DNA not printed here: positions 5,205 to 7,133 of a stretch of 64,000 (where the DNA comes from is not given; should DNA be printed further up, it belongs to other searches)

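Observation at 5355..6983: HAD phosphatase fused to an LPG-synthase-TM / flippase-like domain at the end of the DPA-like cluster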

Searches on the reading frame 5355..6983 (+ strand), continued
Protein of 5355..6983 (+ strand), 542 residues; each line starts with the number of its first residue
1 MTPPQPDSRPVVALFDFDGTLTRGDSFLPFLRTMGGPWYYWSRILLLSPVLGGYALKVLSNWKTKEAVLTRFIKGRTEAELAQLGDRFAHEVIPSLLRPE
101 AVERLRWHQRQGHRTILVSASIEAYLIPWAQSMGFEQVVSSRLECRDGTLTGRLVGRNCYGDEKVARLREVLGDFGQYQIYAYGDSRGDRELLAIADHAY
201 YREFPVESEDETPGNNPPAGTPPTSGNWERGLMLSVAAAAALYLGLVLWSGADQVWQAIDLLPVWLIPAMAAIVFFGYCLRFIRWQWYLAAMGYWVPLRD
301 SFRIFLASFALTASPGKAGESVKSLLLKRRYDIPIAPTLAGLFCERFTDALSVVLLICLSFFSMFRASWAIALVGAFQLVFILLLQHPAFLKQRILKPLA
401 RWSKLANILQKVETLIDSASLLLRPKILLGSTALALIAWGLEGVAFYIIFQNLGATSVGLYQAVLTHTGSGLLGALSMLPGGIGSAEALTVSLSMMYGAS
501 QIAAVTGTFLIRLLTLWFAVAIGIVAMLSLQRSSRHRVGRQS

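Call 23: find_related_loci(query=A1, collection=genome_contigs, flank=10000)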
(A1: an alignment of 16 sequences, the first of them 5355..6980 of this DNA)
Query A1 (542 aa) in genome_contigs; peptide patterns used: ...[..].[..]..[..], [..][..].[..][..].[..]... (x = any residue, [..] = any of these).
600 stretches matched a pattern (row limit reached: there are more); 564 encode a relative of the query (tblastn E <= 1e-3); the best 80 are kept; 80 distinct loci.
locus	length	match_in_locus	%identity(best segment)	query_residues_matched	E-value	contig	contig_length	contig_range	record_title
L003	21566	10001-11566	63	3-535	0e+0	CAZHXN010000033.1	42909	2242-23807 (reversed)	MAG TPA_asm: uncultured bacterium isolate binchicken_co135_196 genome assembly, contig: NODE_1810_length_42909_cov_3.746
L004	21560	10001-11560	62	10-535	0e+0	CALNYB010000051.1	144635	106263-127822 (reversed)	MAG: Cyanobacteriota bacterium isolate HOU_bin.0041 genome assembly, contig: contig_10819, whole genome shotgun sequence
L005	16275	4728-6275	62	7-534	0e+0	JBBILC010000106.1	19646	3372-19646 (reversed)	MAG: Coleofasciculaceae cyanobacterium bin_20 isolate PGF172224_bin_20 NODE_2282_length_19646_cov_6.678730, whole genome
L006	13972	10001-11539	54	9-530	2e-174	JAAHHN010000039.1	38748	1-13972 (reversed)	MAG: Spirulina sp. SIO3F2 3F2_NODE_39, whole genome shotgun sequence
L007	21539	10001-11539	51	7-532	6e-153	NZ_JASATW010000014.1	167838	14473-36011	Sphaerothrix gracilis Ecp01 Spahero_14, whole genome shotgun sequence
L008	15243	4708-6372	36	7-531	1e-101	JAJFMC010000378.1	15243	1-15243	MAG: Chlamydiae bacterium isolate OFTM21 OFTM21_377, whole genome shotgun sequence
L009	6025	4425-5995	50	1-532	3e-145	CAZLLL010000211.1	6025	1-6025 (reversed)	MAG TPA_asm: uncultured Methylomonas sp. isolate binchicken_co53_173 genome assembly, contig: NODE_9974_length_6025_cov_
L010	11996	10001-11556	50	11-537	1e-144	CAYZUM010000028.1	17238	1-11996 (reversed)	MAG TPA_asm: uncultured Methylomonas sp. isolate binchicken_co53_137 genome assembly, contig: NODE_1788_length_17238_cov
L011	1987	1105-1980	47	7-293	2e-75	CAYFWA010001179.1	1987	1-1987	MAG TPA_asm: uncultured Myxococcales bacterium isolate ERP107533_co1_80 genome assembly, contig: NODE_86336_length_1987_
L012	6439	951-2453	35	12-528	1e-72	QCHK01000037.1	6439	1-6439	Prochlorococcus sp. AG-402-B05 Ga0171853_137, whole genome shotgun sequence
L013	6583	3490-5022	37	5-528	2e-72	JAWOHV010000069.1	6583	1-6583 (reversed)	MAG: Prochlorococcaceae cyanobacterium isolate CWP5-1.bin.177 k191_627779, whole genome shotgun sequence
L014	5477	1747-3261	37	12-528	2e-69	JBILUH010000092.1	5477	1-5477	MAG: Cyanobium sp. isolate ME2018-08-06_3300044608_group8_bin130 Rohwer_bin1339_scaffold_29948_c1, whole genome shotgun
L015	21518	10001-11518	35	12-528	3e-68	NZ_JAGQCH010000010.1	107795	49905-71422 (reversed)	Cyanobium sp. Cruz CV13-4-11 CV13-4-11-C10, whole genome shotgun sequence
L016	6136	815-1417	54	5-205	4e-65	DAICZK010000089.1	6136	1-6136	MAG TPA_asm: Sulfuriferula sp. isolate clean1817 NODE_89_length_6136_cov_2.522859, whole genome shotgun sequence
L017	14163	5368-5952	53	10-204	9e-64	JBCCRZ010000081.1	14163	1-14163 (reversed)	MAG: Cyanobacteria bacterium P01_D01_bin.44 k141_428484_length_14163_cov_74.1987, whole genome shotgun sequence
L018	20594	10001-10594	54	8-205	3e-63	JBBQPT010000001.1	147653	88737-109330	MAG: Burkholderiales bacterium isolate Co_metawrap_1525 Cmw_1525_k141_17158823_length_147653_cov_18.9990, whole genome s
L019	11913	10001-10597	55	11-208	6e-63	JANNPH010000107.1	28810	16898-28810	MAG: Gloeobacteraceae cyanobacterium SOY_34_metabat_159 SOY_34_k141_5473642, whole genome shotgun sequence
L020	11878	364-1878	37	12-528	2e-62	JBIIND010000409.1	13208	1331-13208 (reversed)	MAG: Cyanobium sp. isolate ME2002-08-14_3300042565_group1_bin81 Rohwer_bin1301_scaffold_3757_c1, whole genome shotgun se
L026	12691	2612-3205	53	9-205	1e-60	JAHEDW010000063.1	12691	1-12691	MAG: Gallionella sp. isolate Ww243 NODE_9292_length_12691_cov_5.064121, whole genome shotgun sequence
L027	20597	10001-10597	53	8-205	5e-60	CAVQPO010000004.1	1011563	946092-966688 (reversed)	MAG: uncultured beta proteobacterium isolate MFD01476.bin.2.189 genome assembly, contig: contig_18687, whole genome shot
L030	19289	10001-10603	51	9-208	4e-59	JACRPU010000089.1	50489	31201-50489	MAG: Nitrosomonadales bacterium isolate NC_groundwater_1995_Pr3_S-0.65um_60_4 SR2-18-Sp65_coassembly_scaffold_325774, wh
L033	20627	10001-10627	51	5-213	2e-58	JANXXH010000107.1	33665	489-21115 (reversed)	MAG: Gallionella sp. isolate GL140_2_metabat_417 GL140_2_k141_2282291, whole genome shotgun sequence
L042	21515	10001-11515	37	12-528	2e-56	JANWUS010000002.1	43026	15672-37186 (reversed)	Cyanobium sp. FGCU52 NODE_106_length_43026_cov_243.606223, whole genome shotgun sequence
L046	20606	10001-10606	50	6-206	9e-56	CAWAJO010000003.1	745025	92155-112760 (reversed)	MAG: uncultured beta proteobacterium isolate MFD02416.bin.1.48 genome assembly, contig: contig_52897, whole genome shotg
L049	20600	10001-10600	50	8-206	7e-55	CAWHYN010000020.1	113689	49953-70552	MAG: uncultured beta proteobacterium isolate MFD01476.bin.1.209 genome assembly, contig: contig_22948, whole genome shot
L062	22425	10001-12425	49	11-532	1e-51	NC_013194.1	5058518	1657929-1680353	Candidatus Accumulibacter phosphatis, complete sequence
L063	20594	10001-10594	46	6-204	3e-51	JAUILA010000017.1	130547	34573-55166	MAG: Bacteroidia bacterium isolate Co_bin.384 NODE_1410_length_130547_cov_1.465435, whole genome shotgun sequence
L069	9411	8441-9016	45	12-204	9e-50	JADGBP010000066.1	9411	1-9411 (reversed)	MAG: Desulfamplus sp. isolate nTSbin21 nTS_bin21_NODE_66_length_9411_cov_67.350711, whole genome shotgun sequence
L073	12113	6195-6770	44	12-204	5e-49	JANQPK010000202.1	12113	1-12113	MAG: Cyclobacteriaceae bacterium isolate IP29b_bin.161 k99_1596761, whole genome shotgun sequence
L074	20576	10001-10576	42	12-204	8e-49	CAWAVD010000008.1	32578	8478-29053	MAG: Sulfurovaceae bacterium isolate MFD03804.bin.3.239 genome assembly, contig: contig_26507, whole genome shotgun sequ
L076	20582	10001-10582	42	10-204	2e-48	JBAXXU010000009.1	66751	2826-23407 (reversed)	MAG: Bacteroidota bacterium isolate ELA747 MAG747_9, whole genome shotgun sequence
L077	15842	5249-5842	45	7-204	4e-48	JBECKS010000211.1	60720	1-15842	MAG: Pseudomonadales bacterium isolate ETDI11 k127_2251721, whole genome shotgun sequence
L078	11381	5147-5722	41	12-204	3e-48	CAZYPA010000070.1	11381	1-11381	MAG TPA_asm: uncultured Leptospirales bacterium isolate binchicken_co39_269 genome assembly, contig: NODE_13553_length_1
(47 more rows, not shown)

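Call 33: find_encoding_contigs(protein=P0015, flank=10000, max_places=1)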
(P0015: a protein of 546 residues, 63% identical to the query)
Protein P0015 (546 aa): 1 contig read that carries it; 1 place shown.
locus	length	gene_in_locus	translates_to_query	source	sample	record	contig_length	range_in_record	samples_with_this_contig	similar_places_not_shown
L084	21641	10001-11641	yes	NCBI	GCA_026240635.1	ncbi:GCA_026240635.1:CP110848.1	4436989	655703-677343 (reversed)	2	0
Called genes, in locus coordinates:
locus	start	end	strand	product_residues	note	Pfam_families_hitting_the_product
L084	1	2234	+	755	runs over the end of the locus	PF06271:RDD, PF13576:Pentapeptide_3 (faint), PF13599:Pentapeptide_4 (weak), PF00805:Pentapeptide, PF13599:Pentapeptide_4 (weak), PF00805:Pentapeptide, PF13599:Pentapeptide_4 (weak), PF00805:Pentapeptide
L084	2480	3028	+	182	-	-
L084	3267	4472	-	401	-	PF10216:ChpXY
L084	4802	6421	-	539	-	PF00361:Proton_antipo_M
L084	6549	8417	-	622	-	PF00662:Proton_antipo_N, PF00361:Proton_antipo_M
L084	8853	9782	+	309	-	PF00126:HTH_1, PF03466:LysR_substrate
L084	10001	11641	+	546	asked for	PF12710:HAD, PF03706:LPG_synthase_TM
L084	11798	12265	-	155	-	PF06146:PsiE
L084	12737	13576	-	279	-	PF00590:TP_methylase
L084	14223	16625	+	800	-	PF09364:XFP_N, PF03894:XFP, PF09363:XFP_C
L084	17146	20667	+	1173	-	PF13578:Methyltransf_24 (weak), PF24575:TPR_Slam (weak), PF13371:TPR_9, PF13414:TPR_11 (weak), PF13424:TPR_12, PF13414:TPR_11, PF13844:Glyco_transf_41, PF08241:Methyltransf_11, +19 more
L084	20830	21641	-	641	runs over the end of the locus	PF11760:CbiG_N, PF11761:CbiG_mid, PF01890:CbiG_C, PF00590:TP_methylase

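Call 34: find_encoding_contigs(protein=P0102, flank=10000, max_places=1)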
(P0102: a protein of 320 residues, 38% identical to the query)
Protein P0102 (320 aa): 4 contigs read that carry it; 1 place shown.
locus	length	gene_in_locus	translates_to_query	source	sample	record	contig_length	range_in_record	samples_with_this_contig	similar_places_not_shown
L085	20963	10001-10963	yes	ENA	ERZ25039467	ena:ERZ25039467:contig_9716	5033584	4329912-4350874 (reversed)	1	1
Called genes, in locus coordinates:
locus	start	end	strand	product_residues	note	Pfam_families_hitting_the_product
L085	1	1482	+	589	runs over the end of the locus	PF13807:GNVR (faint)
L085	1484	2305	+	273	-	PF01656:CbiA (weak), PF13614:AAA_31 (weak)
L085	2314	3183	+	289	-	PF13191:AAA_16, PF13401:AAA_22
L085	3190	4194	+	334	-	-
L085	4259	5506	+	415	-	PF13439:Glyco_transf_4 (weak), PF13579:Glyco_trans_4_4, PF00534:Glycos_transf_1, PF13692:Glyco_trans_1_4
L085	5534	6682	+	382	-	PF00702:Hydrolase (weak), PF13242:Hydrolase_like, PF13419:HAD_2 (weak), PF13580:SIS_2, PF01380:SIS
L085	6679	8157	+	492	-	PF00294:PfkB, PF01467:CTP_transf_like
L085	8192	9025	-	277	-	PF00535:Glycos_transf_2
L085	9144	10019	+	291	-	PF01040:UbiA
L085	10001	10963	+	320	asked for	PF03706:LPG_synthase_TM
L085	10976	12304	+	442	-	PF01565:FAD_binding_4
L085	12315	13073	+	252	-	PF00106:adh_short, PF13561:adh_short_C2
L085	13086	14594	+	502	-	-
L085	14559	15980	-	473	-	-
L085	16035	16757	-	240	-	PF13489:Methyltransf_23, PF08241:Methyltransf_11 (weak), PF08242:Methyltransf_12, PF13649:Methyltransf_25 (weak)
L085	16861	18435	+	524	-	PF01266:DAO (weak), PF05199:GMC_oxred_C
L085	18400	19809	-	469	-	-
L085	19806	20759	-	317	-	PF00248:Aldo_ket_red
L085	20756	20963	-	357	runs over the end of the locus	PF13524:Glyco_trans_1_2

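Call 36: search_protein_families(library=pfam, proteins=[L026:3589-5184:+, L026:5375-7285:+, L033:12753-14378:+, L049:10524-12176:+, L030:10667-12271:+, L085:13086-14594:+, L018:11600-13069:+, P0100, P0113], max_evalue=0.01)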
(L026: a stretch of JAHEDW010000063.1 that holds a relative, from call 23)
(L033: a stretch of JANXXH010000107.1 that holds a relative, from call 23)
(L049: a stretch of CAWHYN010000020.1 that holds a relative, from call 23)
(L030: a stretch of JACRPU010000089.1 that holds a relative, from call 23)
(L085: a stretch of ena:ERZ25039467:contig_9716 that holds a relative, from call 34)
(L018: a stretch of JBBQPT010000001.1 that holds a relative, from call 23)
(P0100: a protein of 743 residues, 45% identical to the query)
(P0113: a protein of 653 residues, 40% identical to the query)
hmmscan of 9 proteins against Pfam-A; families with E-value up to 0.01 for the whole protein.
L026:3589-5184:+ (531 aa): 0 families

L026:5375-7285:+ (636 aa): 1 family
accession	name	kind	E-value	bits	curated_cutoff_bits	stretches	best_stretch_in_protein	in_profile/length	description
PF13432.12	TPR_16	-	0.0039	18.1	32.7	1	531-597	1-63/65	Tetratricopeptide repeat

L033:12753-14378:+ (541 aa): 0 families

L049:10524-12176:+ (550 aa): 1 family
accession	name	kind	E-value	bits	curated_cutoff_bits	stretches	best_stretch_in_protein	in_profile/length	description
PF09852.15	DUF2079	-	0.00043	19.9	28.2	1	96-320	45-281/459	Predicted membrane protein (DUF2079)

L030:10667-12271:+ (534 aa): 0 families

L085:13086-14594:+ (502 aa): 1 family
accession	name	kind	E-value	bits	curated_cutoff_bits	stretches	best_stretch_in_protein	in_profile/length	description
PF09913.15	DUF2142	-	0.0075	15.5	30.1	0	270-379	185-288/395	Predicted membrane protein (DUF2142)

L018:11600-13069:+ (489 aa): 1 family
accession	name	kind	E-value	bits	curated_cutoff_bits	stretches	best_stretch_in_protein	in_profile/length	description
PF00990.26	GGDEF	-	1.7e-39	135.6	23.8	1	322-479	1-160/161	Diguanylate cyclase, GGDEF domain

P0100 (743 aa): 2 families
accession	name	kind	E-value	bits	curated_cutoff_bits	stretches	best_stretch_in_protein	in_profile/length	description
PF12710.13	HAD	-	3e-34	119.6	27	1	9-187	2-188/189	haloacid dehalogenase-like hydrolase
PF00702.32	Hydrolase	-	0.0023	18.8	26.4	0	9-187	5-187/191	haloacid dehalogenase-like hydrolase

P0113 (653 aa): 3 families
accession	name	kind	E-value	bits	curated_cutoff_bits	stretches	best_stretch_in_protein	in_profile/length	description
PF19558.4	DUF6080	-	9.9e-176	585.2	27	1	197-647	3-446/447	Family of unknown function (DUF6080)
PF12710.13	HAD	-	8.9e-33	114.7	27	1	5-182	1-188/189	haloacid dehalogenase-like hydrolase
PF00702.32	Hydrolase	-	0.00014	22.8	26.4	1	3-122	2-133/191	haloacid dehalogenase-like hydrolase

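Call 40: search_protein_families(library=pfam, proteins=[L069:3991-4416:+, L074:6140-6580:+, L077:2763-3218:+, L027:11472-11948:+, L078:1059-1508:+, L019:10630-10971:+, L017:1841-2188:-, L063:5508-7082:+, L073:6735-8126:-, L076:4462-5703:+], max_evalue=0.01)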
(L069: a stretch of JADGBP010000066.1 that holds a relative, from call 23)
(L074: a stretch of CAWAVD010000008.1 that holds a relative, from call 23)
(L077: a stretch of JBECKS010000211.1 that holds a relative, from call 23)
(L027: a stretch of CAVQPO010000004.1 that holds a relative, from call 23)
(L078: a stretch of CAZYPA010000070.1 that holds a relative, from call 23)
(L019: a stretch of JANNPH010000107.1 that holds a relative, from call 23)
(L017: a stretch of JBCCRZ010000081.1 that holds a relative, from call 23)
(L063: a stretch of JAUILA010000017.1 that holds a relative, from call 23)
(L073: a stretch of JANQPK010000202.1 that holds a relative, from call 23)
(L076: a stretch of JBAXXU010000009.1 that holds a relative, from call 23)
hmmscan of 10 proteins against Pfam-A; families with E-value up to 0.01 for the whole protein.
L069:3991-4416:+ (141 aa): 1 family
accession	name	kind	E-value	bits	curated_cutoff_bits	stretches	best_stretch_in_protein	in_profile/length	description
PF04138.20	GtrA_DPMS_TM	-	1.8e-07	31.8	26.1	1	25-138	6-117/117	GtrA/DPMS, transmembrane domain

L074:6140-6580:+ (146 aa): 1 family
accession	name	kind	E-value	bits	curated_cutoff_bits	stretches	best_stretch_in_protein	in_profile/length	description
PF04138.20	GtrA_DPMS_TM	-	3.2e-09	37.4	26.1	1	25-138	6-117/117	GtrA/DPMS, transmembrane domain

L077:2763-3218:+ (151 aa): 2 families
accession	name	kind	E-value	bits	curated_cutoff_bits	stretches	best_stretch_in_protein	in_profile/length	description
PF04138.20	GtrA_DPMS_TM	-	5.8e-09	36.6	26.1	1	20-140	3-117/117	GtrA/DPMS, transmembrane domain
PF03773.19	ArsP_1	-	0.00052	19.7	32.3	1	31-139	101-201/294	Predicted permease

L027:11472-11948:+ (158 aa): 0 families

L078:1059-1508:+ (149 aa): 1 family
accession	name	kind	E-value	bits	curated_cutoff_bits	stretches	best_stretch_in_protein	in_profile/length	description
PF04138.20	GtrA_DPMS_TM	-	1.2e-15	58.1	26.1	1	24-145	1-117/117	GtrA/DPMS, transmembrane domain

L019:10630-10971:+ (113 aa): 4 families
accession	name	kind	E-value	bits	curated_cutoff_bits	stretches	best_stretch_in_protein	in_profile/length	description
PF10639.15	TMEM234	-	3.2e-09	37.3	30.1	1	8-106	13-112/113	Putative transmembrane family 234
PF00893.25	Multi_Drug_Res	-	1.6e-06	28.9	23.7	1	9-99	3-93/93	Small Multidrug Resistance protein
PF00892.27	EamA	-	3.7e-06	27.7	28.2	1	32-107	58-134/135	EamA-like transporter family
PF04142.21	Nuc_sug_transp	-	0.00079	19.1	27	1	45-110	93-157/315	Nucleotide-sugar transporter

L017:1841-2188:- (115 aa): 3 families
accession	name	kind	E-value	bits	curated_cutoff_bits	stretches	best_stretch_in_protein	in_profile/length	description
PF00893.25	Multi_Drug_Res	-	1.4e-07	32.3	23.7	1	9-99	4-93/93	Small Multidrug Resistance protein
PF10639.15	TMEM234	-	4e-06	27.3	30.1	1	35-105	41-111/113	Putative transmembrane family 234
PF00892.27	EamA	-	4.7e-05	24.1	28.2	1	24-106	53-133/135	EamA-like transporter family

L063:5508-7082:+ (524 aa): 1 family
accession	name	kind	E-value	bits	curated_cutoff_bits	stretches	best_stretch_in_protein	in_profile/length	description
PF11028.14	TMEM260-like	-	0.00013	22.3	24.2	1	115-161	88-134/179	Protein O-mannosyl-transferase TMEM260-like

L073:6735-8126:- (463 aa): 2 families
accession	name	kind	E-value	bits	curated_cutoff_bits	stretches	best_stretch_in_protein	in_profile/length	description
PF02366.24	PMT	-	7.7e-07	29.4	22.7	1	151-300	85-232/245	Dolichyl-phosphate-mannose-protein mannosyltransferase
PF13231.12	PMT_2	-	1.5e-06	29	26.1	1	149-300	22-160/160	Dolichyl-phosphate-mannose-protein mannosyltransferase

L076:4462-5703:+ (413 aa): 0 families

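Call 44: predict_structure(alignment_id=A2)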
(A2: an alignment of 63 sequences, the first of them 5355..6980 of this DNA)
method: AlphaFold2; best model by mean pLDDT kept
length: 542 residues; sequences in the alignment: 63
mean_pLDDT: 87.7   pTM: 0.69
mean pLDDT of the five models: 87.7, 87.1, 86.9, 85.8, 85.7
residues with pLDDT >= 90: 376; 70-90: 107; 50-70: 31; < 50: 28
segments of 3 or more residues with pLDDT < 50: 1-6, 209-225, 539-542
pLDDT, mean of each block of 10 residues (from residue 1): 57 96 94 91 91 87 95 95 96 95 96 97 96 97 95 94 95 96 91 95 70 44 55 74 78 86 91 95 97 96 93 72 92 95 93 84 65 88 94 94 93 95 96 95 96 95 92 71 77 94 93 90 89 64 39
secondary structure, 60 per line:
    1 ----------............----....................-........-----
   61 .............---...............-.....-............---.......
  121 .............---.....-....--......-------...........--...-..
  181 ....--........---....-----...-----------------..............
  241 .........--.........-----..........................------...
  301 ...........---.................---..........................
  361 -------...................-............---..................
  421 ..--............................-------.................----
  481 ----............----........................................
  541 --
elements in order: E11-16 H17-21 H27-46 H48-55 H61-73 H78-91 H93-96 H99-110 E114-122 H123-133 E137-141 E143-146 E149-154 H162-172 E179-184 H187-194 E198-201 H227-249 H252-260 H266-291 H298-311 H315-331 H335-360 H368-386 H388-399 H403-422 H425-452 H460-476 H485-496 H501-540
